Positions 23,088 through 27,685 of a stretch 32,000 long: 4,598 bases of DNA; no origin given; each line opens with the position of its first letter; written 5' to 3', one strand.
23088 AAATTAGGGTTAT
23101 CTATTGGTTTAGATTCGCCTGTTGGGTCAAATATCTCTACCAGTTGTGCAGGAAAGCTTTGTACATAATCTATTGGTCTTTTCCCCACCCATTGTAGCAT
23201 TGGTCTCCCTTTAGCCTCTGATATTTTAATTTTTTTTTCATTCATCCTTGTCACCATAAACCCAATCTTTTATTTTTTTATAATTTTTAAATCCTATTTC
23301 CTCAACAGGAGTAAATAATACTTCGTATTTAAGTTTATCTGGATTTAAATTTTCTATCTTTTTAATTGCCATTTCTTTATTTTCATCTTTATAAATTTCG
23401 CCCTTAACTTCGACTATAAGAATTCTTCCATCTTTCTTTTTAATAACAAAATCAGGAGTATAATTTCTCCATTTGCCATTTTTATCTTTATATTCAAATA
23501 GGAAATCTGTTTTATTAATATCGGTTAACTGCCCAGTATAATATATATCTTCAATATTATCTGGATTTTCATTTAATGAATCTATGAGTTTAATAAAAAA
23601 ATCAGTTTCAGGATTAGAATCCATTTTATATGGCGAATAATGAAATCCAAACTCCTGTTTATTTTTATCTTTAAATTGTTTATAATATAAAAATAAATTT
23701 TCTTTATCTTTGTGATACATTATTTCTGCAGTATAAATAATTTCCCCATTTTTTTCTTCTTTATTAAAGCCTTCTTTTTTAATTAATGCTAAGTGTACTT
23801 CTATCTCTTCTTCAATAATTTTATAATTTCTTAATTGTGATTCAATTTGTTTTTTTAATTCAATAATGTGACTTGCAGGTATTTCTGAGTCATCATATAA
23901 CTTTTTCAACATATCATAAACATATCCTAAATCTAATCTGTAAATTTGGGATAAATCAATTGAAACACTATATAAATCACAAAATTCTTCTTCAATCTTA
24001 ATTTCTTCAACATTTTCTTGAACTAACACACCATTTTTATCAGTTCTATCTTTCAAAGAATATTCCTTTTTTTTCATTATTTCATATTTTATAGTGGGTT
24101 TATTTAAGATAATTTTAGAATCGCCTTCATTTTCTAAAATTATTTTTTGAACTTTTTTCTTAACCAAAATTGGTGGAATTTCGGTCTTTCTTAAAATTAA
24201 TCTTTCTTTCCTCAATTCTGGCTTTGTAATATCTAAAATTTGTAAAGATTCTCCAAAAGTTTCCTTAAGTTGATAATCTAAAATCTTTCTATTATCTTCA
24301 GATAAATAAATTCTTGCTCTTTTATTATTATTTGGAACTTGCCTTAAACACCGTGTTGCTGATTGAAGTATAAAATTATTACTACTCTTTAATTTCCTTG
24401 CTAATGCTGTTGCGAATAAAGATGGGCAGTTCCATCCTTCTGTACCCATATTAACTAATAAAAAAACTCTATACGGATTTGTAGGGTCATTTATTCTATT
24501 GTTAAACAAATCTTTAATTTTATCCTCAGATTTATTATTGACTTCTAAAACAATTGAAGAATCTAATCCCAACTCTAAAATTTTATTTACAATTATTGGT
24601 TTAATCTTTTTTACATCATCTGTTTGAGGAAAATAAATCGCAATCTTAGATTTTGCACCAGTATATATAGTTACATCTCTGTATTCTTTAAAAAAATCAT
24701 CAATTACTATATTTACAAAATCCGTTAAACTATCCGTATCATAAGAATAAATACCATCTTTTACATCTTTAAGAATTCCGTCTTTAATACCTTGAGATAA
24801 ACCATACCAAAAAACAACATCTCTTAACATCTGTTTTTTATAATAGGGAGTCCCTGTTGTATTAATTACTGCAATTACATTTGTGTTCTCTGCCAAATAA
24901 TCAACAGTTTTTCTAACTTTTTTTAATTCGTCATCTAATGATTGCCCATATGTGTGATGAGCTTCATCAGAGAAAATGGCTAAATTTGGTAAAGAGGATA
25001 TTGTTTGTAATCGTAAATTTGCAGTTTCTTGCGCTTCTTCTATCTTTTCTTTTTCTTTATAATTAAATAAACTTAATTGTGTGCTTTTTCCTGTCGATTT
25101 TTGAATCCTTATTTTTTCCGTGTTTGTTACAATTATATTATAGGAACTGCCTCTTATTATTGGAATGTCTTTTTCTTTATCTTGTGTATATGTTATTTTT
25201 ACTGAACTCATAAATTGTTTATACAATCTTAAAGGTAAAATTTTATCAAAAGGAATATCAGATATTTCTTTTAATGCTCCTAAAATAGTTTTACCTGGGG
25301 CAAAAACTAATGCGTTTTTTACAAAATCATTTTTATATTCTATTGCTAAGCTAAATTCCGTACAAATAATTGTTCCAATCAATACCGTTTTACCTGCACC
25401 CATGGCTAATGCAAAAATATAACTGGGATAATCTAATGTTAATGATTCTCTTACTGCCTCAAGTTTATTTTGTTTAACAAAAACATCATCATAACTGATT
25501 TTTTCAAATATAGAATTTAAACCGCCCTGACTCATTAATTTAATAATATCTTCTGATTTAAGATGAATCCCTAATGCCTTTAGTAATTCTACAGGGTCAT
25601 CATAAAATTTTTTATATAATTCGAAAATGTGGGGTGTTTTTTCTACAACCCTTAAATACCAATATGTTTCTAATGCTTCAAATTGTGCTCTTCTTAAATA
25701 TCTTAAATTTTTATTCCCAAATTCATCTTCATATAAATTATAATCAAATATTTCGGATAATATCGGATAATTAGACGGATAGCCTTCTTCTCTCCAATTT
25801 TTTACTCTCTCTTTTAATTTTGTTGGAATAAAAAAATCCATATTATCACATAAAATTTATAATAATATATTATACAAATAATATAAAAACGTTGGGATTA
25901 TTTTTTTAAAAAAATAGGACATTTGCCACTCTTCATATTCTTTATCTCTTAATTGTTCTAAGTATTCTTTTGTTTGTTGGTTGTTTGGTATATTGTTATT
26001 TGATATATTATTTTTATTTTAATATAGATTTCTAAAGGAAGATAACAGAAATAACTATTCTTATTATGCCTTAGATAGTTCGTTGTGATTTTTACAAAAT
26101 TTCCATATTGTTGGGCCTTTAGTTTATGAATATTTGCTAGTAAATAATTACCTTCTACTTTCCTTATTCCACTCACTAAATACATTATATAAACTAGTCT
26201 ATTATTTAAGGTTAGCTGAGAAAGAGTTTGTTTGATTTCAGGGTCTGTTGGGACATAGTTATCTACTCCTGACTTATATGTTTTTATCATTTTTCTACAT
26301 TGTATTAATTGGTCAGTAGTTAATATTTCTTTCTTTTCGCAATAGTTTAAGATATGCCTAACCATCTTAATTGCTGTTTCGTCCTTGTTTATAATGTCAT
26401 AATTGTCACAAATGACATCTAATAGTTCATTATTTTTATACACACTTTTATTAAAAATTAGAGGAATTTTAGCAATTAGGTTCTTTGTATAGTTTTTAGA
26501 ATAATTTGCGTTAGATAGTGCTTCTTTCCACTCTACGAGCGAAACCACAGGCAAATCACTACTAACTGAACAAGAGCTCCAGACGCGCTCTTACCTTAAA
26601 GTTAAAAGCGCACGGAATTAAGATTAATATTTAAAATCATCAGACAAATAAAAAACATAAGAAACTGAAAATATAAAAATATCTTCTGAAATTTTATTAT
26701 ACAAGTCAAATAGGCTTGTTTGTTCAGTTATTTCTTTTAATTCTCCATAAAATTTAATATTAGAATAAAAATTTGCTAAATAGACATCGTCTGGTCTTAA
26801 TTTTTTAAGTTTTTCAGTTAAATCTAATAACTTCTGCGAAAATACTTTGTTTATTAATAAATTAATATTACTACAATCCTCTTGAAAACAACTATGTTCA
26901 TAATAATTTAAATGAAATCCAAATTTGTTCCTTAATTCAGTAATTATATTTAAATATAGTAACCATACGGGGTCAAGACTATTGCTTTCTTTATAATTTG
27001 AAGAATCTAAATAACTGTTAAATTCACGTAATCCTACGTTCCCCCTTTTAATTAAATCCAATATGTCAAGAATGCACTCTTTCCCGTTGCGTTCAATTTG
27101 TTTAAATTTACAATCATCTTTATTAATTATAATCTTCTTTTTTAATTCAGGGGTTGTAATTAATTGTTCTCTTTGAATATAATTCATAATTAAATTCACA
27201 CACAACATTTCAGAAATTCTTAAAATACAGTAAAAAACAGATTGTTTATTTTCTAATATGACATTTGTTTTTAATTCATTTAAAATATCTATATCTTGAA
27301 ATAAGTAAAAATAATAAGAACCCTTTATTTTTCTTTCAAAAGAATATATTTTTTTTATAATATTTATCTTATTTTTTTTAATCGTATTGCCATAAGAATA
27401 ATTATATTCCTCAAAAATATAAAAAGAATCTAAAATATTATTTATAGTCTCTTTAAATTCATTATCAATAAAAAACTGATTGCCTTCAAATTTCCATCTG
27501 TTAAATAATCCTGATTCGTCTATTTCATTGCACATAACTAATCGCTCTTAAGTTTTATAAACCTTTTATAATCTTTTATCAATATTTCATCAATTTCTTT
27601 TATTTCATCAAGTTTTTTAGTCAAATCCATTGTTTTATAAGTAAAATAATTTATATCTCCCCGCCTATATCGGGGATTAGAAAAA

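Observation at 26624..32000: Candidate undescribed defence system: packed operon of at least seven genes combining a Res-like helicase-nuclease, two HEPN-motif proteins, a HEPN-like protein, a Cas4-like Fe-S nuclease, a zinc-ribbon mini-protein and an orphan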

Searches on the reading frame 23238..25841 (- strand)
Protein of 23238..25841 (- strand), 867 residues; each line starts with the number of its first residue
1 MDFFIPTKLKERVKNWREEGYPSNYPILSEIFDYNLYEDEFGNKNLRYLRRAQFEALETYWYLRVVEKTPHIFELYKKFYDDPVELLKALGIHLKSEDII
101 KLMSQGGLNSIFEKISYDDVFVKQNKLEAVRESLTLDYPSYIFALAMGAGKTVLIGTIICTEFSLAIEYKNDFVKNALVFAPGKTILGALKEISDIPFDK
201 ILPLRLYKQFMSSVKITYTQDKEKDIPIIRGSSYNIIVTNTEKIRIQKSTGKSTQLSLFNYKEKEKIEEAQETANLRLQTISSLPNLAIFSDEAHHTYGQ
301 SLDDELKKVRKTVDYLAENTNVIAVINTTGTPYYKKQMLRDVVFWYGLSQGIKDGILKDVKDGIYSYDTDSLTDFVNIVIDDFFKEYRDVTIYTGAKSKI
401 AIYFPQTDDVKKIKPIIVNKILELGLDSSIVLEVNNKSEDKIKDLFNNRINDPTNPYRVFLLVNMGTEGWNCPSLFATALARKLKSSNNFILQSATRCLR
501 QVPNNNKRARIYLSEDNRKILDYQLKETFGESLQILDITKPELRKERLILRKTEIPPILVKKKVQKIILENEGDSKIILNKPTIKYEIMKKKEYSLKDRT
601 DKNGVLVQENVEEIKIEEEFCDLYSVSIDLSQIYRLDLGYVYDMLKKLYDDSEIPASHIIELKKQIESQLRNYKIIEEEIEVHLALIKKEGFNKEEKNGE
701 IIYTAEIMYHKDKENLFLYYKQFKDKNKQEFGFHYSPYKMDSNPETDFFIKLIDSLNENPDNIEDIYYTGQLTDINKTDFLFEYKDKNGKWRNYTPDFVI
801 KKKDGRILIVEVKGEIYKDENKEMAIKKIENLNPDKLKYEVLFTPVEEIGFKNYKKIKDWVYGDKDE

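Call 5: search_protein_families(library=pfam, proteins=[window:23238-25841:-], max_evalue=1)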
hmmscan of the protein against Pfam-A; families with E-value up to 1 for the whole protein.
window:23238-25841:- (867 aa): 8 families
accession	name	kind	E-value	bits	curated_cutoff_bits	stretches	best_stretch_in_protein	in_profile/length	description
PF04851.21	ResIII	-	1.1e-07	32.3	22.5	1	127-332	12-162/164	Type III restriction enzyme, res subunit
PF08722.17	Tn7_TnsA-like_N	-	0.00022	22.1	26.5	1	782-820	14-56/85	TnsA-like endonuclease N terminal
PF18766.7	SWI2_SNF2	-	0.0017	18.5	26.7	1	233-358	92-186/221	SWI2/SNF2 ATPase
PF06356.17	DUF1064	-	0.028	15.2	24.7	1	782-821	52-91/117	Protein of unknown function (DUF1064)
PF08447.18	PAS_3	-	0.043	14.5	25.6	1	790-823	50-81/89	PAS fold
PF15886.11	CBM39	-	0.063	13.5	25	1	766-834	44-103/107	Carbohydrate binding domain (family 32)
PF00763.28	THF_DHG_CYH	-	0.093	13.5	32.8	1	718-761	42-85/115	Tetrahydrofolate dehydrogenase/cyclohydrolase, catalytic domain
PF16139.11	DUF4847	-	0.38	11.1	25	0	708-734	120-146/147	Domain of unknown function (DUF4847)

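Call 6: search_protein_families(library=padloc, proteins=[window:23238-25841:-], max_evalue=1)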
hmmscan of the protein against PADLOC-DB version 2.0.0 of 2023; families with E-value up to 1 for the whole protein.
window:23238-25841:- (867 aa): 1 family
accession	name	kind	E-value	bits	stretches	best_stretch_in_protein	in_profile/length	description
PDLC03650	REase_III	-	5.7e-05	19.7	1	794-822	824-852/898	Type III restriction enzyme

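Call 8: search_protein_families(library=ncbifam, proteins=[window:23238-25841:-], max_evalue=1)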
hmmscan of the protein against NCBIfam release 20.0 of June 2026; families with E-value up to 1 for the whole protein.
window:23238-25841:- (867 aa): 2 families
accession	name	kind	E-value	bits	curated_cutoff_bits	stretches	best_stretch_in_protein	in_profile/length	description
NF046055.1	restr_BPTD_3080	equivalog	3.2e-18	65.1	800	3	132-309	146-314/970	BPTD_3080 family restriction endonuclease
NF033179.1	TnsA_like_Actin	subfamily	0.0031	17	110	1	780-828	68-115/212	TnsA-like heteromeric transposase endonuclease subunit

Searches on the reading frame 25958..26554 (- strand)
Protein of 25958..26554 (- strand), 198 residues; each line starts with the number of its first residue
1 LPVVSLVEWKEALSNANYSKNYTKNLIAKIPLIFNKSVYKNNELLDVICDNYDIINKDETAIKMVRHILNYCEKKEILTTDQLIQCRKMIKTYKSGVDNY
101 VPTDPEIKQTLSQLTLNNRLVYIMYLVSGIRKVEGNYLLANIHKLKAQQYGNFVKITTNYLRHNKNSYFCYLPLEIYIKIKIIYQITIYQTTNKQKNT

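Call 5: search_protein_families(library=pfam, proteins=[window:25958-26554:-], max_evalue=1)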
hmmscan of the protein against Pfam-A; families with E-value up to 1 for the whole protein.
window:25958-26554:- (198 aa): 2 families
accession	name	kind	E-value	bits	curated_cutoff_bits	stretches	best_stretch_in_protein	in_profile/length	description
PF16795.10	Phage_integr_3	-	0.00036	20.9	27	1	100-189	2-91/161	Archaeal phage integrase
PF25812.1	RAD24_helical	-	0.34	11.5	27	1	31-89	31-92/121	Checkpoint protein RAD24-like, helical bundle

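Call 6: search_protein_families(library=padloc, proteins=[window:25958-26554:-], max_evalue=1)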
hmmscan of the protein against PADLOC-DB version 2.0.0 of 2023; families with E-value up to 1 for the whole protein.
window:25958-26554:- (198 aa): 0 families

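Call 8: search_protein_families(library=ncbifam, proteins=[window:25958-26554:-], max_evalue=1)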
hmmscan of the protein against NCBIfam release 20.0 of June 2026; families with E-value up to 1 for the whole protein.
window:25958-26554:- (198 aa): 1 family
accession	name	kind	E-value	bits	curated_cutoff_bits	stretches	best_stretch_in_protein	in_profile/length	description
NF007467.0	PRK10046.1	equivalog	0.043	13.3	264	1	59-107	18-66/226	two-component response regulator DpiA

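Call 10: search_protein_families(library=phrogs, proteins=[window:25958-26554:-], max_evalue=1)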
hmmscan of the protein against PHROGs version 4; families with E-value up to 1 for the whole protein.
window:25958-26554:- (198 aa): 4 families
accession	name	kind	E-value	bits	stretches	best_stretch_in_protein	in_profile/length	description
phrog_5127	-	integration and excision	1.7e-12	48.5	1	35-184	153-279/355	integrase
phrog_20741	-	unknown function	0.0072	17.4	1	41-73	12-45/49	-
phrog_6049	-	tail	0.14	12.6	1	50-156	209-313/337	tail fiber protein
phrog_14890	-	unknown function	0.17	12.8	1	85-142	31-82/98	-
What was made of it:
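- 25876..26554 (-): 198-aa truncated integrase ORF (25958-26554). Its 3' end is fused to a ~105-nt copy (25876-25977) of the sequence that precedes Mod650 in the intact element. This is the junction of a second, decayed element of the same family. PHROG integrase 1.7e-12 and Pfam Phage_integr_3 3.6e-4 (calls 5, 10).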

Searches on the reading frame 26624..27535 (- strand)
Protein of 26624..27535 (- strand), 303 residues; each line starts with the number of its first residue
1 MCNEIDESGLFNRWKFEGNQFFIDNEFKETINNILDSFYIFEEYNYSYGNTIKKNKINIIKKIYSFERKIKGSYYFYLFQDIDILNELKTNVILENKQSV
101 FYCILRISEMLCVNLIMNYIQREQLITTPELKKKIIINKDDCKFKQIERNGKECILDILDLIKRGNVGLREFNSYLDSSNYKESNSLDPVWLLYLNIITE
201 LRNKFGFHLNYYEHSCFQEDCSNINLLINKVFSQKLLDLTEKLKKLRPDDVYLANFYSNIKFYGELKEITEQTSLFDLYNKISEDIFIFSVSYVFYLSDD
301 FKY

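Call 5: search_protein_families(library=pfam, proteins=[window:26624-27535:-], max_evalue=1)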
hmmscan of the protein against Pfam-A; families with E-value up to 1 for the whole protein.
window:26624-27535:- (303 aa): 0 families

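Call 6: search_protein_families(library=padloc, proteins=[window:26624-27535:-], max_evalue=1)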
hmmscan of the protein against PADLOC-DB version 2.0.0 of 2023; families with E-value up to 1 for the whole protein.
window:26624-27535:- (303 aa): 0 families

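Call 8: search_protein_families(library=ncbifam, proteins=[window:26624-27535:-], max_evalue=1)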
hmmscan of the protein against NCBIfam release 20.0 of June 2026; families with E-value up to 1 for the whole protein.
window:26624-27535:- (303 aa): 0 families

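Call 10: search_protein_families(library=phrogs, proteins=[window:26624-27535:-], max_evalue=1)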
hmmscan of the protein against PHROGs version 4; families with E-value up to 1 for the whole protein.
window:26624-27535:- (303 aa): 0 families

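Call 36: find_homologous_proteins(query=window:26624-27535:-, max_evalue=0.01)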
Query window:26624-27535:- (303 aa): 1 proteins with E <= 0.01 among 2797 candidates.
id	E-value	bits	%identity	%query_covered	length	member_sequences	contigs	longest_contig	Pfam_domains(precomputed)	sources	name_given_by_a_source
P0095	1.2e-192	657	100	100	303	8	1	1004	-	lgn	-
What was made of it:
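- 26624..27535 (-): 303-aa orphan with RNKFGFH (202-208). It is the last gene of the element and is present only in this variant. No relative below 90% identity (call 36).
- No relatives of the 303-aa protein were found beyond near-identical copies (call 36).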

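Call 40: search_solved_structures(query=window:26624-27535:-, max_evalue=10, show_alignments=2)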
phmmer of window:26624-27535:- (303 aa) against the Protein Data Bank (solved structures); distinct sequences matched with E-value up to 10: 1.
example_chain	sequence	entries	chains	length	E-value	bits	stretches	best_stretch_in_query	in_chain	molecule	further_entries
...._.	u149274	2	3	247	0.017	17.9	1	162-221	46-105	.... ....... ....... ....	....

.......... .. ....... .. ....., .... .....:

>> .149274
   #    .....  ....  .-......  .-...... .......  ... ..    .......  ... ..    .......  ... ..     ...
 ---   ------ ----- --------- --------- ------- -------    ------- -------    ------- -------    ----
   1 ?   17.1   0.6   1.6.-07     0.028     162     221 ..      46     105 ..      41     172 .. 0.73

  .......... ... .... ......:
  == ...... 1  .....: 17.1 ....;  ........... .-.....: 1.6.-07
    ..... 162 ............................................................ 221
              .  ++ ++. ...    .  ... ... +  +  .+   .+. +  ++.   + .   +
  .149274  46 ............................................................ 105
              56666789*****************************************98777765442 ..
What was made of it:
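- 26624..27535 (-): No family or PDB hit (calls 5, 6, 8, 10, 40).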

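Call 72: search_protein_families(library=pfam, proteins=[L028:8188-8568:+, L027:2090-2551:+], max_evalue=0.1)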
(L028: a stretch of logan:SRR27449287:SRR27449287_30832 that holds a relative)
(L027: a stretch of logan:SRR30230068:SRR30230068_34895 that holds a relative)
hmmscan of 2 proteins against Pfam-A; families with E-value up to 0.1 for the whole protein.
L028:8188-8568:+ (126 aa): 1 family
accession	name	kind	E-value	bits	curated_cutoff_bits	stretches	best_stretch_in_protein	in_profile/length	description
PF06150.17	ChaB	-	0.021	15.8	27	1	61-85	8-35/60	ChaB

L027:2090-2551:+ (153 aa): 0 families

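Call 83: predict_structure(protein=window:26624-27535:-)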
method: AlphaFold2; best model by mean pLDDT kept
length: 303 residues; sequences in the alignment: 1
mean_pLDDT: 34.0   pTM: 0.20
mean pLDDT of the five models: 34.0, 32.8, 30.5, 30.2, 29.3
residues with pLDDT >= 90: 0; 70-90: 0; 50-70: 0; < 50: 303
segments of 3 or more residues with pLDDT < 50: 1-303
pLDDT, mean of each block of 10 residues (from residue 1): 29 37 43 36 32 34 32 26 33 30 35 36 34 30 29 37 35 33 33 36 30 28 31 38 40 33 36 40 40 35 34
secondary structure, 60 per line:
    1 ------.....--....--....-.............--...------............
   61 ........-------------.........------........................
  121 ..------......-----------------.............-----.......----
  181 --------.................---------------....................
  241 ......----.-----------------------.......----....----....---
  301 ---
elements in order: H7-11 E14-17 E20-23 H25-37 H49-68 H82-90 H97-122 H129-134 H152-164 H170-176 H189-205 H221-246 H275-281 E286-289 E294-297
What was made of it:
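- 26624..27535 (-): The AlphaFold single-sequence model is unusable, pLDDT 34 (call 83).
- On HEPN superfamily, 303-aa and 261-aa proteins: The 303-aa model has pLDDT 34 and is unusable (call 83).
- Tried and rejected: The 303-aa model is unusable and was not searched (call 83).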

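Call 90: search_protein_families(library=padloc, proteins=[L027:2090-2551:+, L028:8188-8568:+], max_evalue=0.01)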
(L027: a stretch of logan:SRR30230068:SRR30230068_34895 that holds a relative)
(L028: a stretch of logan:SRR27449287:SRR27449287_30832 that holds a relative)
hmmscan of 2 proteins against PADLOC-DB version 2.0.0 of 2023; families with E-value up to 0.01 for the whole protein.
L027:2090-2551:+ (153 aa): 0 families

L028:8188-8568:+ (126 aa): 0 families

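Call 101: find_related_loci(query=window:26624-27535:-, collection=viral_contigs, flank=8000)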
Query window:26624-27535:- (303 aa) in viral_contigs; peptide patterns used: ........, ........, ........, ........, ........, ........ (x = any residue, [..] = any of these).
6 stretches matched a pattern, but none encodes a relative of the query by tblastn (E <= 1e-3).
